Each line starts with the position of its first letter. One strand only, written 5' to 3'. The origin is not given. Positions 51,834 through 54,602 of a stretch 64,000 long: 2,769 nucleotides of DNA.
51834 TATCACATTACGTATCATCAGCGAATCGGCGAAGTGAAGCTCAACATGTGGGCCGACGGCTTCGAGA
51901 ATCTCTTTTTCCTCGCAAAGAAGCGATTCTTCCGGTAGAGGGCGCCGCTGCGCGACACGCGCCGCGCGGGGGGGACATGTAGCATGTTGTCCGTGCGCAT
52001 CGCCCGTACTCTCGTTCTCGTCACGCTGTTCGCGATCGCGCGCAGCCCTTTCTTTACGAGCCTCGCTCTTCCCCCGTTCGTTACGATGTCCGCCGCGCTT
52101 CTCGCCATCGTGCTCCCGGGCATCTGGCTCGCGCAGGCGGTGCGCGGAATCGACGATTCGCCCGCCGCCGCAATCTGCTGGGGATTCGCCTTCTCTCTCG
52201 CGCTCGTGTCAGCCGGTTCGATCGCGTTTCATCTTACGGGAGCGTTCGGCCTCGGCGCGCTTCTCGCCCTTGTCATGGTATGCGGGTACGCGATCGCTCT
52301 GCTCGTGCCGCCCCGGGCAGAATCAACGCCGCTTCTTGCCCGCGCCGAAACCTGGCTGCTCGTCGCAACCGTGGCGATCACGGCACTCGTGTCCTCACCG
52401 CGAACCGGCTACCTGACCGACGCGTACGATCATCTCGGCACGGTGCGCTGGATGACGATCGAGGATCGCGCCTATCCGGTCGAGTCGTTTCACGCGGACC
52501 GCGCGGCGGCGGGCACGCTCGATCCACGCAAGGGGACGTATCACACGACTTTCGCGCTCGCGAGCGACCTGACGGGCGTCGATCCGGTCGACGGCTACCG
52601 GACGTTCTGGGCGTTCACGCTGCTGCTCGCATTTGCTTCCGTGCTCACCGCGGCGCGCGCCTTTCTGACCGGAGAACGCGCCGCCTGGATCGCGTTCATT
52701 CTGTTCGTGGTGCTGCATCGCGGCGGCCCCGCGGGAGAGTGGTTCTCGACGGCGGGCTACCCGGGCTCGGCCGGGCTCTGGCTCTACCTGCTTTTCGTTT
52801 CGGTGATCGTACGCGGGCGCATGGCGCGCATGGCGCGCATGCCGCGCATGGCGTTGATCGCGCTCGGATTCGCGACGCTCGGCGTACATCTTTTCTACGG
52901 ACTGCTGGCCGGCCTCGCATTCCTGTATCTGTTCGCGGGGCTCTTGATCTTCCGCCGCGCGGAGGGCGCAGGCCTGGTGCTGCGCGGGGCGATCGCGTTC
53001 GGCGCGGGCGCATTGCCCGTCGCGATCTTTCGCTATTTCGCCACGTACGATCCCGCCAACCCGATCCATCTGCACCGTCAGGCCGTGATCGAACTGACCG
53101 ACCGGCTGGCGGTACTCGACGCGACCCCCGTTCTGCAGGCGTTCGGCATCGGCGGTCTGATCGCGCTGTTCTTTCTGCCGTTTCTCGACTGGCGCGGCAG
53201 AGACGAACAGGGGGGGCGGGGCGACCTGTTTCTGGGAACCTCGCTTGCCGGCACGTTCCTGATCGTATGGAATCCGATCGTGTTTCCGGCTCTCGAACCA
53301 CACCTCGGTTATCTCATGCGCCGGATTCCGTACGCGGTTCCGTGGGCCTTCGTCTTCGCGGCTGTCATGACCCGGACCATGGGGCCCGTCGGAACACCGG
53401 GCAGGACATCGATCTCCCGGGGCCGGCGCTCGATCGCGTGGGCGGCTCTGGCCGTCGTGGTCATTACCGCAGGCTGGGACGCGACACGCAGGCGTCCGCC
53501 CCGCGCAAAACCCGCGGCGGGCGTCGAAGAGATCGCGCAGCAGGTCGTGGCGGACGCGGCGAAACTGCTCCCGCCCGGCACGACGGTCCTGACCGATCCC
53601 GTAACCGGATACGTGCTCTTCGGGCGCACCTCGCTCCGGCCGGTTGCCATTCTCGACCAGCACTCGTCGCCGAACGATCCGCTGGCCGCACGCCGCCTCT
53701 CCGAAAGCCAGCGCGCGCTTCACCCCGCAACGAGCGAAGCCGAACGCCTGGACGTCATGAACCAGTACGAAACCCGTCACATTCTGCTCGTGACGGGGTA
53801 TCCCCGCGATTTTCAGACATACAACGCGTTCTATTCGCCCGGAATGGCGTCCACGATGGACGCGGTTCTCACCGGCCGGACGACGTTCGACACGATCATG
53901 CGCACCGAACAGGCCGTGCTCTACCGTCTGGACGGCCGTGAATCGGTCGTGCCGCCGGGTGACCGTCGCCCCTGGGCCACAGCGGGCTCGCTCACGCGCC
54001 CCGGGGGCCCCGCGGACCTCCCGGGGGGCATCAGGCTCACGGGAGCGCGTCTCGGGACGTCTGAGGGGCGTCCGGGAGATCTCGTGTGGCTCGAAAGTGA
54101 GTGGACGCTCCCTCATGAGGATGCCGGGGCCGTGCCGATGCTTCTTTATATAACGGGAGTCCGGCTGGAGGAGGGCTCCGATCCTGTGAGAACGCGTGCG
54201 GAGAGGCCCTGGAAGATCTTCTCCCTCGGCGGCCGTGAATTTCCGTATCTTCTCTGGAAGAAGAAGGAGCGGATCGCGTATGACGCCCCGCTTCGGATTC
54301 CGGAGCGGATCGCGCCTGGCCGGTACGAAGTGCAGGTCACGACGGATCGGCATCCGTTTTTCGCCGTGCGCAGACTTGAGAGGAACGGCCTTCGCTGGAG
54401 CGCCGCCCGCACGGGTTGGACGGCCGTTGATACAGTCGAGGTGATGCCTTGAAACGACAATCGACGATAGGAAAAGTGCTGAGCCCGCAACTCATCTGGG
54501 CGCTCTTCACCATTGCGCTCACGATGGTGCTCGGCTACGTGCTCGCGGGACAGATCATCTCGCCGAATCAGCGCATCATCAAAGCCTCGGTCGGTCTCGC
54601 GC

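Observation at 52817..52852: In-frame 9-bp tandem repeat (x4) inside large membrane protein paralogue 1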

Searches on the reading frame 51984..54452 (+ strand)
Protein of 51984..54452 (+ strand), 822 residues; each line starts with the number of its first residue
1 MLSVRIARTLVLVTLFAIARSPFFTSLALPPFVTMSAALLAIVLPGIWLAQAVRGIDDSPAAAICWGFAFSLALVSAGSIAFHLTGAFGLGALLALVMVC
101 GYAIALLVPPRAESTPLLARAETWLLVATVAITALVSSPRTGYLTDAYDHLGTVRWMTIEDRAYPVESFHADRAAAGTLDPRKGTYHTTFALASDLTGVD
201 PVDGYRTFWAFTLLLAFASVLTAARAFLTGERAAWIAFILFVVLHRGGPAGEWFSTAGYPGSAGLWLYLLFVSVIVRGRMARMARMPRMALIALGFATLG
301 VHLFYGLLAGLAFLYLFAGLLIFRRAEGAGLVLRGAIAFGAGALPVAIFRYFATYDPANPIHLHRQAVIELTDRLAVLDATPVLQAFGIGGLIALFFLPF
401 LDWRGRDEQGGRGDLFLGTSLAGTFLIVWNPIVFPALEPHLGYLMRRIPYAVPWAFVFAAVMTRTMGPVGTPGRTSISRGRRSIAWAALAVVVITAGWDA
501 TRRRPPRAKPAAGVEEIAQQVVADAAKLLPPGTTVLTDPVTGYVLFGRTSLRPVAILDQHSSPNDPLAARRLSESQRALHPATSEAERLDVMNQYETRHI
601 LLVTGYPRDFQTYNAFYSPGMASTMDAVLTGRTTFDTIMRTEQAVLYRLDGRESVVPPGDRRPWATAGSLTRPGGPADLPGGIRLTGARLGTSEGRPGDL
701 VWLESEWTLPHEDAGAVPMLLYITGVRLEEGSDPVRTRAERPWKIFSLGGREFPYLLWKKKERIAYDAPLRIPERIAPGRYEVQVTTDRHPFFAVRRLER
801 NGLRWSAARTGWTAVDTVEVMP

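Call 7: search_protein_families(library=pfam, proteins=[window:51984-54452:+], max_evalue=0.01)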
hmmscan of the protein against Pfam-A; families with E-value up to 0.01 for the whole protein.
window:51984-54452:+ (822 aa): 0 families

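Call 9: find_homologous_proteins(query=window:51984-54452:+)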
Query window:51984-54452:+ (822 aa): 9 proteins with E <= 0.001 among 8000 candidates.
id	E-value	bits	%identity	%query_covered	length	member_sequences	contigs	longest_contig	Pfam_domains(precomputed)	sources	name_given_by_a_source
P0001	0.0e+0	1834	100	100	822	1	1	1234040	-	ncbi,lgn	-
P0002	0.0e+0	1241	69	100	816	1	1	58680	-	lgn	-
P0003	2.2e-254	865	82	63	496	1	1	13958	-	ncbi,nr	ncbi:MAG: hypothetical protein HKN20_12200, partial [Gemmatimonadetes bacterium]|nr:hypothetical pro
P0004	9.3e-140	486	38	95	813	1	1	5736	PF20176.4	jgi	-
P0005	1.3e-130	455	39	100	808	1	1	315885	PF20176.4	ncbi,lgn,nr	ncbi:MAG: hypothetical protein JW958_06790 [Candidatus Eisenbacteria bacterium]|nr:hypothetical prot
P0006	7.0e-128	446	37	100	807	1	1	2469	-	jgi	jgi:hypothetical protein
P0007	1.7e-116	409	33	96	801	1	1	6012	-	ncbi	-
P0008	2.2e-116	408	36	95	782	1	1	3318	-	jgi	jgi:hypothetical protein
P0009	5.8e-111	390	36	85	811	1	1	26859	-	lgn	-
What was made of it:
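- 51984..54452 (+): Gene for an 822-aa GT-C-fold integral membrane protein ('paralogue 1'). It has about 14 TM helices plus a C-terminal extracytoplasmic domain. Orthologues at 69-100% identity (call 9).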

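Call 10: find_encoding_contigs(protein=window:51984-54452:+, flank=3000)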
Protein window:51984-54452:+ (822 aa): no gene with exactly this product is on record in the collection.

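Call 12: find_encoding_contigs(protein=P0001, flank=3000)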
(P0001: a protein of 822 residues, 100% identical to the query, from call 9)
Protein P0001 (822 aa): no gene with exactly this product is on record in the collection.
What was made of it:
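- Tried and rejected: Exact look-ups of the window protein and of P0001 found no contig on record (calls 10, 12).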

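Call 13: find_encoding_contigs(protein=P0002, flank=10000)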
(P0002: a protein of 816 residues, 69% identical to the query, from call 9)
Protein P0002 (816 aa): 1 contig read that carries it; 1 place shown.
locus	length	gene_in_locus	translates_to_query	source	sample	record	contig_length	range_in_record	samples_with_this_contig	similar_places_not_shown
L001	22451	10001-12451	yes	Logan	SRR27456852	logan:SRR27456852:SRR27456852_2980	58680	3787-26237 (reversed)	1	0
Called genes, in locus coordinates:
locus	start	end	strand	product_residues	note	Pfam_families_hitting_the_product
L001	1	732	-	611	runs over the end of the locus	PF02574:S-methyl_trans, PF02219:MTHFR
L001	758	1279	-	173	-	PF00908:dTDP_sugar_isom, PF14667:Polysacc_synt_C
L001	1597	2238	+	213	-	PF02397:Bac_transf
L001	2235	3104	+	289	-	PF02563:Poly_export, PF10531:SLBB, PF22461:SLBB_2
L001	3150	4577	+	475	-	PF02706:Wzz (weak)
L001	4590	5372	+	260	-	-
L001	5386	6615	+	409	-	-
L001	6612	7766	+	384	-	PF01663:Phosphodiest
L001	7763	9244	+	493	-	PF01943:Polysacc_synt, PF13440:Polysacc_synt_3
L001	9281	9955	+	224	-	PF13641:Glyco_tranf_2_3, PF00535:Glycos_transf_2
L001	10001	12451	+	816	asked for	-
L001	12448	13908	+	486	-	PF04932:Wzy_C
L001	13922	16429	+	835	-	-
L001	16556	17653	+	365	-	PF00155:Aminotran_1_2, PF01212:Beta_elim_lyase (weak), PF01041:DegT_DnrJ_EryC1, PF00266:Aminotran_5, PF01053:Cys_Met_Meta_PP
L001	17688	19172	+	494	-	PF13727:CoA_binding_3, PF02397:Bac_transf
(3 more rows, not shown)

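Call 14: find_encoding_contigs(protein=P0003, flank=10000)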
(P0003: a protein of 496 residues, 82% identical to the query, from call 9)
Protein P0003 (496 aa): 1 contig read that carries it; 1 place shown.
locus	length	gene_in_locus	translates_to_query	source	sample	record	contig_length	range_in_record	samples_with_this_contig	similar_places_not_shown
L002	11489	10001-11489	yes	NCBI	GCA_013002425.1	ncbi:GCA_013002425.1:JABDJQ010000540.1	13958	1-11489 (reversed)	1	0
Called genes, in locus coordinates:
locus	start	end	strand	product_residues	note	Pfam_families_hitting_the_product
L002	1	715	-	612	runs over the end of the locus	PF02574:S-methyl_trans, PF02219:MTHFR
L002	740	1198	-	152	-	PF00908:dTDP_sugar_isom, PF14667:Polysacc_synt_C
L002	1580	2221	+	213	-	PF02397:Bac_transf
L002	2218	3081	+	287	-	PF02563:Poly_export, PF10531:SLBB, PF22461:SLBB_2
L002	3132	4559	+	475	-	-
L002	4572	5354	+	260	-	-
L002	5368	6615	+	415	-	-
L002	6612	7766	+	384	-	PF01663:Phosphodiest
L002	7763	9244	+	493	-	PF01943:Polysacc_synt, PF13440:Polysacc_synt_3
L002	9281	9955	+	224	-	PF13641:Glyco_tranf_2_3, PF00535:Glycos_transf_2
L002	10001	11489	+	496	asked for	?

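Call 16: find_related_loci(query=window:51984-54452:+, collection=genome_contigs, flank=3000)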
Query window:51984-54452:+ (822 aa) in genome_contigs; peptide patterns used: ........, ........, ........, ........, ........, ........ (x = any residue, [..] = any of these).
221 stretches matched a pattern; 1 encode a relative of the query (tblastn E <= 1e-3); 1 distinct loci.
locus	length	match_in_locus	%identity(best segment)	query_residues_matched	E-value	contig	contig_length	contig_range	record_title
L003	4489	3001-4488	82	1-515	0e+0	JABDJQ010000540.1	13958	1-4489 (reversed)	MAG: Gemmatimonadetes bacterium isolate SS_bin_27 k127_1532837, whole genome shotgun sequence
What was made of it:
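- Tried and rejected: The genome_contigs scan found only the L002 MAG contig again (call 16).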

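Call 17: list_cluster_members(proteins=[P0001, P0002, P0003])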
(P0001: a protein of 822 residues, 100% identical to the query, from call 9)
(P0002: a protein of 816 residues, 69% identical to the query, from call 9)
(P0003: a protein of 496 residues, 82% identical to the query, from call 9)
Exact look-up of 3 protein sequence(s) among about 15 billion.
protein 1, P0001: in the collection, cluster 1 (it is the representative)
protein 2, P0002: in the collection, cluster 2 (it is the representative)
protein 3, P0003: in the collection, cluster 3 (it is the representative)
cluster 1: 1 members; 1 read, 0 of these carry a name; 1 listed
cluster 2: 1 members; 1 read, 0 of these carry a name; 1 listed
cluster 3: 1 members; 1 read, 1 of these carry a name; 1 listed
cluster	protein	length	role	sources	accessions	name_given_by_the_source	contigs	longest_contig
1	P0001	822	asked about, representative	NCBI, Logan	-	-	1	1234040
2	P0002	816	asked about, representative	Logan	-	-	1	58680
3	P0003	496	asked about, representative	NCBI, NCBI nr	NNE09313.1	MAG: hypothetical protein HKN20_12200, partial [Gemmatimonadetes bacterium] | hypothetical protein [Gemmatimonadota bacterium]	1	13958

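Call 19: find_related_loci(query=A3, collection=metagenome_contigs, flank=2000)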
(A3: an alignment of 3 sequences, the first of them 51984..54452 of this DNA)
Query A3 (822 aa) in metagenome_contigs; peptide patterns used: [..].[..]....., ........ (x = any residue, [..] = any of these).
85 stretches matched a pattern, but none encodes a relative of the query by tblastn (E <= 1e-3).
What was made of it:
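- Tried and rejected: The metagenome scan with the close-relative alignment found nothing (call 19).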

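Call 29: search_protein_families(library=pfam, proteins=[window:51984-54452:+, P0004, P0005], max_evalue=10)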
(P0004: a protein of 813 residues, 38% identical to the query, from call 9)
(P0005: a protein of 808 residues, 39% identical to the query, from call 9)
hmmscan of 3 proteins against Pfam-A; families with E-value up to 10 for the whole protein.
window:51984-54452:+ (822 aa): 0 families

P0004 (813 aa): 1 family
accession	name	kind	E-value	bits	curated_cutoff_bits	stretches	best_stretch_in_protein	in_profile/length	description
PF20176.3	DUF6541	-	3.5e-08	32.6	29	2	455-640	459-644/646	Family of unknown function (DUF6541)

P0005 (808 aa): 2 families
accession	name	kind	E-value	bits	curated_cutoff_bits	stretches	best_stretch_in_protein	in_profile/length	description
PF20176.3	DUF6541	-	5.8e-08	31.9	29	2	39-346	1-335/646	Family of unknown function (DUF6541)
PF07760.16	DUF1616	-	1.1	8.8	31.6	1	23-59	13-49/307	Protein of unknown function (DUF1616)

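Call 33: search_protein_families(library=ncbifam, proteins=[window:51984-54452:+], max_evalue=1)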
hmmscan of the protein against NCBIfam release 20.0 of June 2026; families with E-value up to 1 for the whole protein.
window:51984-54452:+ (822 aa): 0 families
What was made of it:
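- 51984..54452 (+): No Pfam or NCBIfam hit (calls 7, 29, 33).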

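Call 34: search_solved_structures(query=A1, max_evalue=10)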
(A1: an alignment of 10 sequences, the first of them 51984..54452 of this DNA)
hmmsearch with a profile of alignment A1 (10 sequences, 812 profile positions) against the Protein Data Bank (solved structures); distinct sequences matched with E-value up to 10: 1.
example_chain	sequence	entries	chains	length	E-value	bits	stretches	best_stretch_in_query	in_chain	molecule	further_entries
4iff_A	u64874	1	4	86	2.4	9.4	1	566-628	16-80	Fusion of phage phi29 Gp7 protein and Cell division protein FtsB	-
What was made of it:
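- Closest known: GT-C fold glycosyltransferases. Different: No PDB sequence hit (call 34).
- Tried and rejected: A PDB sequence-profile search gave no meaningful hit (call 34).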

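Call 36: find_homologous_proteins(query=A1, max_evalue=0.00001)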
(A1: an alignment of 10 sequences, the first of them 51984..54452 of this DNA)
Query A1 (10 sequences) (822 aa, profile of the alignment): 8 proteins with E <= 0.00001 among 8000 candidates.
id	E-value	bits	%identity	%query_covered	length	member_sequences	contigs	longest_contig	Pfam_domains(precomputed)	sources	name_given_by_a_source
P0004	0.0e+0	1230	38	95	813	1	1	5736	PF20176.4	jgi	-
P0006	0.0e+0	1208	37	100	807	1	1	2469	-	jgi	jgi:hypothetical protein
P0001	0.0e+0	1158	100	100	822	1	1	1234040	-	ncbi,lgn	-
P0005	0.0e+0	1154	39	100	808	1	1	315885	PF20176.4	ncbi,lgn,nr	ncbi:MAG: hypothetical protein JW958_06790 [Candidatus Eisenbacteria bacterium]|nr:hypothetical prot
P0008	0.0e+0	1140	36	95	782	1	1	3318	-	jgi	jgi:hypothetical protein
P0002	0.0e+0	1139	69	100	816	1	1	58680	-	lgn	-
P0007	0.0e+0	1139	33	96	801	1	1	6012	-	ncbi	-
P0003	7.2e-200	684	82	63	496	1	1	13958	-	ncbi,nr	ncbi:MAG: hypothetical protein HKN20_12200, partial [Gemmatimonadetes bacterium]|nr:hypothetical pro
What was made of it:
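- Tried and rejected: A second word-based protein search with the alignment added no new relatives (call 36).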

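Call 42: search_protein_representatives(alignment_id=A1)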
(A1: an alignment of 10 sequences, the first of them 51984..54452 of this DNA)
Query: 10 sequences, 812 profile positions. Proteins with E-value up to 0.001 (for the whole library): 1123; up to 1e-10: 513; up to 1e-30: 244. The best 150 are listed.
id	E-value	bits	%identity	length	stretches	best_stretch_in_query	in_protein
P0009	0.0e+00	1147.5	-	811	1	3-812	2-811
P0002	0.0e+00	1138.7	-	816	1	1-812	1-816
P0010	7.7e-296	1000.0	-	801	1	1-812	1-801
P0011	1.3e-251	853.7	-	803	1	9-811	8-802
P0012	6.0e-243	825.1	-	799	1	1-811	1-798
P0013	5.3e-162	557.3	-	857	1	10-810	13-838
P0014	2.1e-159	548.8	-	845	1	8-808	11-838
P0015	4.4e-142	491.5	-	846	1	7-810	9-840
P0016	5.0e-133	461.5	-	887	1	12-810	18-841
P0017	9.8e-125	434.1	-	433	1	409-812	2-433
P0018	1.8e-114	400.1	-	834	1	8-811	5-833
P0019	1.5e-112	393.8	-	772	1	74-810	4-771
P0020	5.7e-112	391.9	-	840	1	33-811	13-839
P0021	1.5e-110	387.2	-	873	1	15-810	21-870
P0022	1.2e-108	380.9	-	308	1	511-811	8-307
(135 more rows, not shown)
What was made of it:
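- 51984..54452 (+): Family of 1123 representatives (call 42).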

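Call 58: predict_structure(alignment_id=A4)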
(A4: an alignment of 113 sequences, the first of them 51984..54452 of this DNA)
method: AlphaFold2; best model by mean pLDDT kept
length: 822 residues; sequences in the alignment: 113
mean_pLDDT: 92.1   pTM: 0.93
mean pLDDT of the five models: 92.1, 90.9, 90.9, 90.8, 90.3
residues with pLDDT >= 90: 686; 70-90: 78; 50-70: 55; < 50: 3
segments of 3 or more residues with pLDDT < 50: none
pLDDT, mean of each block of 10 residues (from residue 1): 93 96 85 97 97 91 97 98 96 98 95 78 94 92 94 98 97 97 97 98 97 97 95 96 92 90 95 88 74 98 97 97 92 95 98 94 94 95 94 97 83 96 98 97 95 97 81 74 96 93 64 90 98 98 98 96 96 97 93 97 96 94 97 96 97 71 68 93 96 97 96 91 89 54 92 94 94 95 95 88 63 95 94
secondary structure, 60 per line:
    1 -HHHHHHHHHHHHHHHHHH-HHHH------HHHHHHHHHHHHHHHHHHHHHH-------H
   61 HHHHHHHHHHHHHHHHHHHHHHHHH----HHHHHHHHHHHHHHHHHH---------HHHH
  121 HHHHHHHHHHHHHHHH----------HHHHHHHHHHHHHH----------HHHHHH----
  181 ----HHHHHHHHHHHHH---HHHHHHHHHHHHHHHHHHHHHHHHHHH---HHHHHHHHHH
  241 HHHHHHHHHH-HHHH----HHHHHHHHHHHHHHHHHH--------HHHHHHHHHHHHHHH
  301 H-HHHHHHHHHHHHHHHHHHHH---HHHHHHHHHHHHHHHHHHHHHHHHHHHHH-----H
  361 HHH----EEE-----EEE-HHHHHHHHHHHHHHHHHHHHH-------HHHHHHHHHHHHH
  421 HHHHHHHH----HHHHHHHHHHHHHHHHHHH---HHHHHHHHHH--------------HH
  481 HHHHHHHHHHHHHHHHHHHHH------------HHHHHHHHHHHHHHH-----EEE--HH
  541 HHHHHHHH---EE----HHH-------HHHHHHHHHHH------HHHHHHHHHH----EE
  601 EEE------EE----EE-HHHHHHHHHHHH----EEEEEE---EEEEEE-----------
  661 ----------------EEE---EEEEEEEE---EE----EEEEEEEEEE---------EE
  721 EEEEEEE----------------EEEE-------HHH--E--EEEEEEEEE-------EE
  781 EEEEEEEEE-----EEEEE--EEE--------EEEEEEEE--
elements in order (helices of 4 or more, strands of 3 or more residues): H2-19 H21-24 H31-52 H60-85 H90-107 H117-136 H147-160 H171-176 H185-197 H201-227 H231-250 H252-255 H260-277 H286-301 H303-322 H326-354 H360-363 E368-370 E376-378 H380-400 H408-428 H433-451 H455-464 H479-501 H514-528 E534-536 H539-548 H568-578 H585-594 E599-603 H619-630 E635-640 E644-649 E677-679 E683-690 E700-709 E719-727 E744-747 E763-771 E779-789 E795-799 E802-804 E813-820
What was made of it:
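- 51984..54452 (+): AF2 pLDDT 92, pTM 0.93 (call 58).
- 52815..52838 (+): Turn aa 278-285 (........), inferred to be cytoplasmic. It is made almost entirely of repeat units. AF2 DSSP; the 10-residue pLDDT blocks covering the turn (aa 271-280 and 281-290) average 88 and 74 (call 58).
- Checked: In the AlphaFold2 model, residues 278-285 are non-helical between helices 260-277 and 286-301 (call 58).
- The AF2 model (pLDDT 92) places aa 278-285 as the turn between helices 260-277 and 286-301 (call 58).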
